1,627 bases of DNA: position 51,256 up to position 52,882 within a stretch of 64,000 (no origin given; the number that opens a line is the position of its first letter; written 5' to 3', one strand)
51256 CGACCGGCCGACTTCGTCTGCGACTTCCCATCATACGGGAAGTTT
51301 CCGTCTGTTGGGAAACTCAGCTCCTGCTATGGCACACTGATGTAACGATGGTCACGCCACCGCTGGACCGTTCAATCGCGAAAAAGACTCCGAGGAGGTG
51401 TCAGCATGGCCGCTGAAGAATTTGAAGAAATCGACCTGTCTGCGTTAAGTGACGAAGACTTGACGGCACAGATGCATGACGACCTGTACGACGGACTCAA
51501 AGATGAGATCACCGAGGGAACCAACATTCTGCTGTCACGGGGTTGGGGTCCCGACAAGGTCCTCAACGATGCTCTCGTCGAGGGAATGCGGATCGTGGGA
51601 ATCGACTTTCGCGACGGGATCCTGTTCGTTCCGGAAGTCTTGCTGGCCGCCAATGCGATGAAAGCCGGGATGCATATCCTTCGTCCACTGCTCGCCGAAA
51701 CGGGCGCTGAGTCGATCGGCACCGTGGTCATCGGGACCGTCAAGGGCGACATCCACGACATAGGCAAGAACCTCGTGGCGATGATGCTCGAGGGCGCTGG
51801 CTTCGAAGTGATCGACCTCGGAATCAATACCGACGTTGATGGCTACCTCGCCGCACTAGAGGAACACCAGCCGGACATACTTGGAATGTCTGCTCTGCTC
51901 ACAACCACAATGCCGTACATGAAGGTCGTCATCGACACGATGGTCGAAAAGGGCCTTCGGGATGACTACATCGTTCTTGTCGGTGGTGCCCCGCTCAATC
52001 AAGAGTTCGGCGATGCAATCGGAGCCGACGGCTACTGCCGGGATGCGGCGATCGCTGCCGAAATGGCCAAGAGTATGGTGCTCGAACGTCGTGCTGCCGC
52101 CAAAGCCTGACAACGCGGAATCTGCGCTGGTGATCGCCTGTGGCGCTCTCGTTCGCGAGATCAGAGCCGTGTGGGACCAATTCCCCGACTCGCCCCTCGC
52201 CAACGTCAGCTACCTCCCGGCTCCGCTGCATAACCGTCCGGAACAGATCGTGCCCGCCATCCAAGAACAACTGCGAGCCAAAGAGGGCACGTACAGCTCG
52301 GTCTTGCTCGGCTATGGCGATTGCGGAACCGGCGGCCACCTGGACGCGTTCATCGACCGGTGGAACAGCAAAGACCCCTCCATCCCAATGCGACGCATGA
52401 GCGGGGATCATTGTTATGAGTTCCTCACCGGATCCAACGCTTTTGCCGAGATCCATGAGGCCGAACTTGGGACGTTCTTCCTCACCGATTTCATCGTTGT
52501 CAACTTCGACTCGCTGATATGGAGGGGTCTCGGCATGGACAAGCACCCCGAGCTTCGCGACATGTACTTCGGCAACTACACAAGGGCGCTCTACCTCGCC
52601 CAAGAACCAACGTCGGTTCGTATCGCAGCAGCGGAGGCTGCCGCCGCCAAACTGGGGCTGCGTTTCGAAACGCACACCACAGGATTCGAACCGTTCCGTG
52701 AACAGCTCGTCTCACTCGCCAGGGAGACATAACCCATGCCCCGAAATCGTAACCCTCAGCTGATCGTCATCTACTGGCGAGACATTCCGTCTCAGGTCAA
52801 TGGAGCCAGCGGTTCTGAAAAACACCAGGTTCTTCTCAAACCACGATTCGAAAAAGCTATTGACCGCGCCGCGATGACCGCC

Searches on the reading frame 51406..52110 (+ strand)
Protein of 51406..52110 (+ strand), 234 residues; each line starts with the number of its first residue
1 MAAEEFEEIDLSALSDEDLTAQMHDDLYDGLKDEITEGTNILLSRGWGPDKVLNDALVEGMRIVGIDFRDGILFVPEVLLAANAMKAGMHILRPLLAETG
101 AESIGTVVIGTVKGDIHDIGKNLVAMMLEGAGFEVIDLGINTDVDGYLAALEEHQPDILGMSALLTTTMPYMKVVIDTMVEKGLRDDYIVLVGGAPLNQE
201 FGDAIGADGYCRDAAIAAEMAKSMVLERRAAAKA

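Call 3: search_protein_families(library=pfam, proteins=[window:51406-52110:+])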
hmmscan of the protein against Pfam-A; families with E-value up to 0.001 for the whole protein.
window:51406-52110:+ (234 aa): 2 families
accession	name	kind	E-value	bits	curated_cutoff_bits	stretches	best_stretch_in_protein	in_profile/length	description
PF02310.24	B12-binding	-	1.1e-27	96.7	32.1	1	106-214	2-116/121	B12 binding domain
PF02607.22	B12-binding_2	-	7.6e-16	58.5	23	1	22-92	4-73/74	B12 binding domain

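Call 4: search_protein_families(library=ncbifam, proteins=[window:51406-52110:+])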
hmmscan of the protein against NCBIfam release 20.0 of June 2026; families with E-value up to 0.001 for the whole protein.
window:51406-52110:+ (234 aa): 15 families
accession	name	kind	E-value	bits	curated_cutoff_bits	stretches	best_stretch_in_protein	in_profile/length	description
NF047996.1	corrin_MtgC_2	exception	1.5e-61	207.6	370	1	18-225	3-210/212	glycine betaine-specific corrinoid protein MtgC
TIGR02370.1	pyl_corrinoid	subfamily_domain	5.4e-52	176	215.3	1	27-215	6-195/197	methyltransferase cognate corrinoid protein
NF041607.1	dimeth_corrin_MtbC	equivalog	4.2e-50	170.1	350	1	32-224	10-202/203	dimethylamine corrinoid protein MtbC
NF047995.1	corrinoid_MtgC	exception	5.7e-50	169.8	310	1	19-225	4-213/215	glycine betaine-specific corrinoid protein MtgC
NF040655.1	MtaC_Meth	equivalog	1.5e-41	142.1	420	1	13-226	29-239/253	methanol--corrinoid protein MtaC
TIGR02082.1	metH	equivalog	2.9e-41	141.1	1010.85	1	8-210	635-837/1182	methionine synthase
NF040669.1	MtaC2_Meth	equivalog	3.8e-35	121.5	450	1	14-228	37-249/267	methanol--corrinoid protein MtaC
NF007024.0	PRK09490.1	equivalog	1.7e-32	112.3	1497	1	18-197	660-842/1234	methionine synthase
NF002612.0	PRK02261.1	equivalog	1.1e-12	47.7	110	1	106-194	5-92/148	methylaspartate mutase subunit S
TIGR01501.1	MthylAspMutase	equivalog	5e-10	39.3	135.8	1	106-195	3-91/134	methylaspartate mutase subunit S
NF052513.1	TransRegCarH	equivalog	4.7e-09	35.9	400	1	39-207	99-261/274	HTH-type transcriptional repressor CarH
TIGR00640.1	acid_CoA_mut_C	subfamily_domain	1.3e-06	28.4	57.45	1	107-196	5-93/132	methylmalonyl-CoA mutase C-terminal domain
NF040743.1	ornith_mutase_E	equivalog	2e-06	26.1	800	1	106-228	597-726/730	D-ornithine 4,5-aminomutase subunit OraE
NF045497.1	IsobCoAmut_IcmF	equivalog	0.00059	17.7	1500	1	115-194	13-90/1076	fused isobutyryl-CoA mutase/GTPase IcmF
NF052385.1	Lys_5_6_beta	equivalog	0.00078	19.2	280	0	132-225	138-234/241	lysine 5,6-aminomutase subunit beta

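Call 57: search_solved_structures(query=window:51406-52110:+, max_evalue=1e-10)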
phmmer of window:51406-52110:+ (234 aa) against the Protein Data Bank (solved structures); distinct sequences matched with E-value up to 1e-10: 16.
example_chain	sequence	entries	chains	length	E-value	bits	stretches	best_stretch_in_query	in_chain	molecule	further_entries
1y80_A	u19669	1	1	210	4e-59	203.2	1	24-224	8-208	Predicted cobalamin binding protein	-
7xcn_M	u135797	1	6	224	1.3e-39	139.4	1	18-220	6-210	Trimethylamine methyltransferase corrinoid protein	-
4jgi_A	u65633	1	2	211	4.8e-33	117.9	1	18-220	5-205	Putative uncharacterized protein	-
2i2x_B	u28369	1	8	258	1.4e-31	113.1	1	19-225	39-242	Methyltransferase 1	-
9cbp_A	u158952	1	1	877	8.2e-28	100.8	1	29-205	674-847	Methionine synthase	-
8ssc_A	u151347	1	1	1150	1.8e-27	99.7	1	29-205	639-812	Methionine synthase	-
3ezx_A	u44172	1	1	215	4e-27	98.6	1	25-222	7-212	Monomethylamine corrinoid protein 1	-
8ssd_A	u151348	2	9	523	5.7e-27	98.1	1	30-205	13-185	Methionine synthase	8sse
9cbq_A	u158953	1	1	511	4e-26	95.3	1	29-205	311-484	Methionine synthase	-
9cbr_A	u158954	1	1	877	4.9e-26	95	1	29-205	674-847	Methionine synthase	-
9cbo_A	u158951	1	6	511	5.1e-26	95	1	29-205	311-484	Methionine synthase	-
1bmt_A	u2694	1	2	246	1.2e-25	93.7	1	23-198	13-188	METHIONINE SYNTHASE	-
3bul_A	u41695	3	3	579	1e-24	90.7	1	23-198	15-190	Methionine synthase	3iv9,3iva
8g3h_A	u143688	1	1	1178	3.6e-24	88.9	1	45-203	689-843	Methionine synthase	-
1k7y_A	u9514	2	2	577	2.4e-23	86.2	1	23-198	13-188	methionine synthase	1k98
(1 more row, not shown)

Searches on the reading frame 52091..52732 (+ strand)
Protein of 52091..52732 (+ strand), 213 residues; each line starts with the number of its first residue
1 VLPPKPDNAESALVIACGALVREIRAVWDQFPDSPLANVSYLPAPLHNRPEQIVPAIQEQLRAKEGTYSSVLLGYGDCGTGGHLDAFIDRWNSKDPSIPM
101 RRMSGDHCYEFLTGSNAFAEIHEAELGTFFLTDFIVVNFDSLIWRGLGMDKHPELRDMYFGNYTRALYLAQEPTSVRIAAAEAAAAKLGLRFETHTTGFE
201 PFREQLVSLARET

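Call 3: search_protein_families(library=pfam, proteins=[window:52091-52732:+])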
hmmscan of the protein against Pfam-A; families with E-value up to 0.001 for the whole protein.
window:52091-52732:+ (213 aa): 1 family
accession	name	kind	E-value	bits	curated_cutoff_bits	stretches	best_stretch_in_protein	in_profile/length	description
PF07796.16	DUF1638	-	1.6e-25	90.3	27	1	42-203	2-158/161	Protein of unknown function (DUF1638)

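Call 4: search_protein_families(library=ncbifam, proteins=[window:52091-52732:+])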
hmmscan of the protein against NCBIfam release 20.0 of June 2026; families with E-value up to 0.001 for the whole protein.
window:52091-52732:+ (213 aa): 0 families

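Call 54: search_solved_structures(query=window:52091-52732:+, max_evalue=10)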
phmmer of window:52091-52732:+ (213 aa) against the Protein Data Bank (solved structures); distinct sequences matched with E-value up to 10: 9.
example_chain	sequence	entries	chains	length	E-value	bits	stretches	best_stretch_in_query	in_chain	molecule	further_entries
1tfp_A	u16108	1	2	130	0.015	18.4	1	104-160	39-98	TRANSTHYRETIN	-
1ek0_A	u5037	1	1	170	0.03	17.4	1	115-169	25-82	PROTEIN (GTP-BINDING PROTEIN YPT51)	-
4nim_A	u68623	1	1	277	0.33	14.1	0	134-174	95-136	Versicolorin reductase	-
2puk_A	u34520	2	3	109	1.1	12.4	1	91-119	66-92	Ferredoxin-thioredoxin reductase, catalytic chain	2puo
1dj7_A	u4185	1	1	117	1.1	12.4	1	91-119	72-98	FERREDOXIN THIOREDOXIN REDUCTASE: CATALYTIC CHAIN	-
2pu9_A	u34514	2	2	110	1.1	12.3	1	91-119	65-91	Ferredoxin-thioredoxin reductase, catalytic chain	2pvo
2pvg_A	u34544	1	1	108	1.1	12.3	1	91-119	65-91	Ferredoxin-thioredoxin reductase, catalytic chain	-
2pvd_A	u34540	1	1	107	1.3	12.1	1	91-119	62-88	Ferredoxin-thioredoxin reductase, catalytic chain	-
7bzk_A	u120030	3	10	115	1.3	12.1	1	91-120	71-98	Ferredoxin-thioredoxin reductase catalytic chain, chloroplastic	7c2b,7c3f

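Call 59: find_homologous_proteins(query=window:52091-52732:+, max_evalue=0.00001)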
Query window:52091-52732:+ (213 aa): 7564 proteins with E <= 0.00001 among 8000 candidates; the best 120 are listed.
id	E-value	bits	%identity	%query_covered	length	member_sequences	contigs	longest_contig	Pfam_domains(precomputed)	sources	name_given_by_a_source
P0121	2.3e-141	487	100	100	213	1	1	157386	PF07796.17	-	-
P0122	3.1e-118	411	83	100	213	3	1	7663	PF07796.17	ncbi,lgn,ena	-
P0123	4.6e-114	398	81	100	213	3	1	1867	PF07796.17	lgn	-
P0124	4.8e-112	391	83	93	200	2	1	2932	PF07796.17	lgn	-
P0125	2.4e-111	389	82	93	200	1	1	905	PF07796.17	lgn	-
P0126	1.5e-81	291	70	82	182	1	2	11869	PF07796.17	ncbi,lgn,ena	-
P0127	1.4e-70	256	64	81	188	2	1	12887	PF07796.17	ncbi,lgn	-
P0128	3.9e-65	238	63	80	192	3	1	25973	PF07796.17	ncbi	-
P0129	2.2e-62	229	58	93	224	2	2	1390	PF07796.17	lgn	-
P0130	2.3e-62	229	55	93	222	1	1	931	PF07796.17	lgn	-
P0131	2.9e-62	228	58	92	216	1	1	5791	PF07796.17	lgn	-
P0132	5.2e-62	228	58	91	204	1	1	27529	PF07796.17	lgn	-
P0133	9.9e-62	227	56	98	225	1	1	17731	PF07796.17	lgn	-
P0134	2.4e-61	225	53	96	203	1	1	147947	PF07796.17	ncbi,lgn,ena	-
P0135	2.6e-61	225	56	93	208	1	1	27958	PF07796.17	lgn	-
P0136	3.0e-61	225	53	93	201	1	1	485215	PF07796.17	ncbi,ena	-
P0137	3.4e-61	225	53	93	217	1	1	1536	PF07796.17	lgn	-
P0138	6.3e-61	224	58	89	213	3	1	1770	PF07796.17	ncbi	-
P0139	7.5e-61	224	53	98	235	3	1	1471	PF07796.17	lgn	-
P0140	1.3e-60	223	56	91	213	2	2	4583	PF07796.17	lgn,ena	-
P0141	2.5e-60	222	57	89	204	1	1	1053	PF07796.17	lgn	-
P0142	3.7e-60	222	54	96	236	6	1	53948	PF07796.17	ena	-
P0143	4.4e-60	221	54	94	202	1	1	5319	PF07796.17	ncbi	-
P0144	4.9e-60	221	55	91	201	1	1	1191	PF07796.17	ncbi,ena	-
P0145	6.6e-60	221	55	90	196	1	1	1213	PF07796.17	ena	-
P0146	6.6e-60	221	51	95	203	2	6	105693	PF07796.17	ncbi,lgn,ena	-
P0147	8.1e-60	220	50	97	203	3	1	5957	PF07796.17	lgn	-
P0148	9.5e-60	220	53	93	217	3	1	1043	PF07796.17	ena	-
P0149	9.8e-60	220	53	93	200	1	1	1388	PF07796.17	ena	-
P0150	1.2e-59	220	53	94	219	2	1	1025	PF07796.17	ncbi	-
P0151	1.2e-59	220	53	93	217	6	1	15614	PF07796.17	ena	-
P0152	2.0e-59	219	54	89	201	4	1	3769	PF07796.17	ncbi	-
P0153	2.9e-59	219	54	87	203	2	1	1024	PF07796.17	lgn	-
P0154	3.3e-59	218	51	94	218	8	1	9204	PF07796.17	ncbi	-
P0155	3.6e-59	218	56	90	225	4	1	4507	PF07796.17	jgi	-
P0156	5.0e-59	218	53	93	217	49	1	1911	PF07796.17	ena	-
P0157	5.1e-59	218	55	91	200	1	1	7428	PF07796.17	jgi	jgi:hypothetical protein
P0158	5.5e-59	218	55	93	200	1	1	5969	PF07796.17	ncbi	-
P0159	6.4e-59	217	55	90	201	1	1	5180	PF07796.17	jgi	jgi:Protein of unknown function (DUF1638)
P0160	9.9e-59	217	54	94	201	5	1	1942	PF07796.17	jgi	jgi:hypothetical protein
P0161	1.1e-58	217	50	96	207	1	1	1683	PF07796.17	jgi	jgi:hypothetical protein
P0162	1.4e-58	216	53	94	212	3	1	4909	PF07796.17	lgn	-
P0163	1.9e-58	216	55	90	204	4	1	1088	PF07796.17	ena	-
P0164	2.0e-58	216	50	96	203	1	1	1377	PF07796.17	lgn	-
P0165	2.0e-58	216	54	90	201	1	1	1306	PF07796.17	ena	-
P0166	2.0e-58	216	50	94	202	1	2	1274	PF07796.17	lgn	-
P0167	2.2e-58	216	51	93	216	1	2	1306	PF07796.17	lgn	-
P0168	2.3e-58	216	51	94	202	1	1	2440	PF07796.17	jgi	jgi:hypothetical protein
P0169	2.3e-58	216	57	89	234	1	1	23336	PF07796.17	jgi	jgi:hypothetical protein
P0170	2.7e-58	215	51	96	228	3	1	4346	PF07796.17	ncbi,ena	-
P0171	3.1e-58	215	54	94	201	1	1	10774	PF07796.17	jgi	jgi:hypothetical protein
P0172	3.3e-58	215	51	93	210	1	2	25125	PF07796.17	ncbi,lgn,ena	-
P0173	4.0e-58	215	53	98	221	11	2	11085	PF07796.17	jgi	-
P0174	4.2e-58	215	49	95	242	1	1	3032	PF07796.17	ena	-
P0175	4.2e-58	215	54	92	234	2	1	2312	PF07796.17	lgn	-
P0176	4.3e-58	215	49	95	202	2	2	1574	PF07796.17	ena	-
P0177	4.6e-58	215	54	90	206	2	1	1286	PF07796.17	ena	-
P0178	4.7e-58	215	51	94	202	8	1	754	PF07796.17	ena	-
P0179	4.8e-58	215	51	94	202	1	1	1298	PF07796.17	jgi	jgi:hypothetical protein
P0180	5.3e-58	214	54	92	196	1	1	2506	PF07796.17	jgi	jgi:Protein of unknown function (DUF1638)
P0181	5.4e-58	214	54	89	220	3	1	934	PF07796.17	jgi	-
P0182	5.6e-58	214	50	93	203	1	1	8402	PF07796.17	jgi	jgi:hypothetical protein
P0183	6.2e-58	214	52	92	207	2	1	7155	PF07796.17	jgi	jgi:hypothetical protein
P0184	6.5e-58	214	51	97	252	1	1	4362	PF07796.17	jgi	jgi:hypothetical protein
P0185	6.6e-58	214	54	93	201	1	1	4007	PF07796.17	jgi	jgi:hypothetical protein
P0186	6.7e-58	214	51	94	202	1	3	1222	PF07796.17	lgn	-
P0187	6.8e-58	214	55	89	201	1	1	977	PF07796.17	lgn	-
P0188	6.8e-58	214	54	89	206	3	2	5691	PF07796.17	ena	-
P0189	9.9e-58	214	53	89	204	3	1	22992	PF07796.17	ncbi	ncbi:MAG: DUF1638 domain-containing protein [Ilumatobacteraceae bacterium]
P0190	1.0e-57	214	53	96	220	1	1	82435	PF07796.17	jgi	jgi:hypothetical protein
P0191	1.3e-57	213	50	96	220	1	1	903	PF07796.17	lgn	-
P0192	1.4e-57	213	54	92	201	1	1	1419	PF07796.17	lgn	-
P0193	1.4e-57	213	53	89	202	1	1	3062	PF07796.17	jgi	-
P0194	1.5e-57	213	53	89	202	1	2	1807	PF07796.17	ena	-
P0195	1.6e-57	213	54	89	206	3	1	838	PF07796.17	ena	-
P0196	1.7e-57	213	50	94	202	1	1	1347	PF07796.17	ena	-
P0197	1.8e-57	213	50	97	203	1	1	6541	PF07796.17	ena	-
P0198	1.8e-57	213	54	91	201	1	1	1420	PF07796.17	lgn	-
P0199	2.0e-57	213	53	89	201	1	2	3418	PF07796.17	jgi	jgi:hypothetical protein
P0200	2.0e-57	213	51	95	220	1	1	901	PF07796.17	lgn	-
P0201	2.3e-57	212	52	92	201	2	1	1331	PF07796.17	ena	-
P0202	2.3e-57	212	53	94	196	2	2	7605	PF07796.17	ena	-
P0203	2.3e-57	212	52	89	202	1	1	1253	PF07796.17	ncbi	-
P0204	2.7e-57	212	52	91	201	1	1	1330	PF07796.17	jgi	-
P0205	2.7e-57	212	53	89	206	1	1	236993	PF07796.17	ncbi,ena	-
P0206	2.8e-57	212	54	89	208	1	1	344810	PF07796.17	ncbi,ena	-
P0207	3.0e-57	212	51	93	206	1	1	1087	PF07796.17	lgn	-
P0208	3.1e-57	212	54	91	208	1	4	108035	PF07796.17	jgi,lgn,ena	-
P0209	3.3e-57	212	53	91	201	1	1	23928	PF07796.17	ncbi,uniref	ncbi:DUF1638 domain-containing protein [Ilumatobacter sp.]|uniref:DUF1638 domain-containing protein 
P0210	3.4e-57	212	52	93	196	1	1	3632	PF07796.17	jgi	jgi:Protein of unknown function (DUF1638)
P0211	3.5e-57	212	50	95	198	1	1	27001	PF07796.17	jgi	jgi:hypothetical protein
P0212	3.5e-57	212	48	97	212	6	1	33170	PF07796.17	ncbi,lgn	-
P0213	3.7e-57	212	54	90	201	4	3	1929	PF07796.17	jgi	jgi:hypothetical protein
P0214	3.9e-57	212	54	90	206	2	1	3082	PF07796.17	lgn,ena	-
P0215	4.4e-57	211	52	89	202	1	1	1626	PF07796.17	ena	-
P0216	4.5e-57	211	51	93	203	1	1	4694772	PF07796.17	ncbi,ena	-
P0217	4.7e-57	211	54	92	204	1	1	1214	PF07796.17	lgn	-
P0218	4.9e-57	211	53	93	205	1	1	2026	PF07796.17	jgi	jgi:hypothetical protein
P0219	5.1e-57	211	51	95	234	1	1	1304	PF07796.17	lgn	-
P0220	5.3e-57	211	55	90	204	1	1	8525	PF07796.17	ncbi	-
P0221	5.8e-57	211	54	90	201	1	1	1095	PF07796.17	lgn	-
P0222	6.1e-57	211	49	92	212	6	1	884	PF07796.17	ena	-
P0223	6.3e-57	211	54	92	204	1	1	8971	PF07796.17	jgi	jgi:hypothetical protein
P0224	6.6e-57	211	53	92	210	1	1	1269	PF07796.17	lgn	-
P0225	7.6e-57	211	51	94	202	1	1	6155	PF07796.17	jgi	jgi:hypothetical protein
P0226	8.4e-57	211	54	91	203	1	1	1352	PF07796.17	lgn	-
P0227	9.5e-57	210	53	90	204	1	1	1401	PF07796.17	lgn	-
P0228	1.0e-56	210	53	93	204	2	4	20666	PF07796.17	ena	-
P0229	1.1e-56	210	56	91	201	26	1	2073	PF07796.17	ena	-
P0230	1.1e-56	210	55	91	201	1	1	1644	PF07796.17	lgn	-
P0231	1.2e-56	210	50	92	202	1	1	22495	PF07796.17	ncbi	-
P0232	1.2e-56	210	52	91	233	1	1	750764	PF07796.17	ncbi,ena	-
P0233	1.3e-56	210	50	94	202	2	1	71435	PF07796.17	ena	-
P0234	1.4e-56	210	51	94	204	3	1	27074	PF07796.17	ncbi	ncbi:MAG: DUF1638 domain-containing protein [Ilumatobacteraceae bacterium]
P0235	1.4e-56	210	53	91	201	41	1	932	PF07796.17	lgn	-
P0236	1.6e-56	210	51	91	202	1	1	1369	PF07796.17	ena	-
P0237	1.6e-56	210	50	94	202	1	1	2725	PF07796.17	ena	-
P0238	1.6e-56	210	50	94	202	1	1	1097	PF07796.17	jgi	-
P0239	1.8e-56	209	51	94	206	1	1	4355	PF07796.17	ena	-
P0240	1.9e-56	209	52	89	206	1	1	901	PF07796.17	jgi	-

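Call 71: predict_structure(alignment_id=A1)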
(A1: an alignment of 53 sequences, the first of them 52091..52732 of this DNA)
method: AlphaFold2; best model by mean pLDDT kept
length: 213 residues; sequences in the alignment: 53
mean_pLDDT: 92.3   pTM: 0.84
mean pLDDT of the five models: 92.3, 92.0, 91.6, 91.4, 91.5
residues with pLDDT >= 90: 173; 70-90: 31; 50-70: 9; < 50: 0
segments of 3 or more residues with pLDDT < 50: none
pLDDT, mean of each block of 10 residues (from residue 1): 65 92 87 81 89 97 95 93 97 96 93 95 95 96 95 97 98 97 98 96 91 80
secondary structure, 60 per line:
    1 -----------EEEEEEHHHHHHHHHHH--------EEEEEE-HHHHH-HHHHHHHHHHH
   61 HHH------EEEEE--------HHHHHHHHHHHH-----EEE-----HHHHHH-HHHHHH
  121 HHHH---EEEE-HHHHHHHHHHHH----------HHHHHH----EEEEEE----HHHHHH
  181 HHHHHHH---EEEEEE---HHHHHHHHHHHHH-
elements in order: E12-17 H18-28 E37-42 H44-48 H50-63 E70-74 H83-94 E100-102 H108-113 H115-124 E128-131 H133-144 H155-160 E165-170 H175-187 E191-196 H200-212

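Call 75: fold_search(model_id=the predicted structure, library=pdb)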
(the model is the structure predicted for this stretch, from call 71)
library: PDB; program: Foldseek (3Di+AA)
matches with E <= 10: 1154; with E <= 0.001: 0
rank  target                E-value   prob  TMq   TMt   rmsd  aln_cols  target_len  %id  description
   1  1drj                  1.1e-02  0.82  0.35  0.30   9.1       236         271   12  PROBING PROTEIN-PROTEIN INTERACTIONS: THE RIBOSE-BINDING PROTEIN IN BACTERIAL TRANSPORT AND CHEMOTAXIS (released 1995-01-26)
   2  6ypo_B                2.0e-02  0.23  0.23  0.17  17.3       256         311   10  Arabidopsis aspartate transcarbamoylase bound to UMP (released 2021-03-03)
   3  4pg4_B                2.1e-02  0.44  0.19  0.12  13.8       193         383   10  Crystal structure of S. aureus Homoserine Dehydrogenase at pH6.0 (released 2015-05-06)
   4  4pg5_B                2.4e-02  0.41  0.18  0.11  13.9       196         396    9  Crystal structure of S. aureus Homoserine Dehydrogenase at pH6.5 (released 2015-05-06)
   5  5xo7_F                2.5e-02  0.57  0.33  0.28  15.7       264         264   12  Crystal structure of a novel ZEN lactonase mutant with ligand a (released 2018-05-02)
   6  9m5f                  2.5e-02  0.51  0.31  0.27  13.4       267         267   14  zearalenone degrading enzyme with a-zearalenol (released 2026-03-18)
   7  9atc_A                2.9e-02  0.44  0.27  0.20  13.7       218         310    9  ATCASE Y165F MUTANT (released 1999-07-26)
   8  3qi7_B                2.9e-02  0.38  0.29  0.20  15.5       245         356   12  Crystal structure of a Putative transcriptional regulator (YP_001089212.1) from Clostridium difficile 630 at 1.86 A re (released 2011-03-23)
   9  8txr_B                3.3e-02  0.47  0.26  0.19  16.3       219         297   13  E. coli ExoVII(H238A) (released 2024-01-31)
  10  5xwz_C                3.3e-02  0.41  0.30  0.25  14.9       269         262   13  Crystal structure of a lactonase from Cladophialophora bantiana (released 2018-05-02)
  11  4p4l_B                3.5e-02  0.25  0.21  0.18  13.2       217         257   10  Crystal Structure of Mycobacterium tuberculosis Shikimate Dehydrogenase (released 2015-03-18)
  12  9lfx_C                3.5e-02  0.15  0.18  0.14  15.2       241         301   11  Streptococcus mutans FtsZ (released 2026-01-14)
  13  5xwz_A                3.7e-02  0.41  0.30  0.26  14.5       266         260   13  Crystal structure of a lactonase from Cladophialophora bantiana (released 2018-05-02)
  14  3isv_A                3.7e-02  0.25  0.25  0.22  19.7       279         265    9  Crystal structure of glutamate racemase from Listeria monocytogenes in complex with acetate ion (released 2009-09-22)
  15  6ypo_A                3.7e-02  0.18  0.23  0.17  17.3       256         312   10  Arabidopsis aspartate transcarbamoylase bound to UMP (released 2021-03-03)
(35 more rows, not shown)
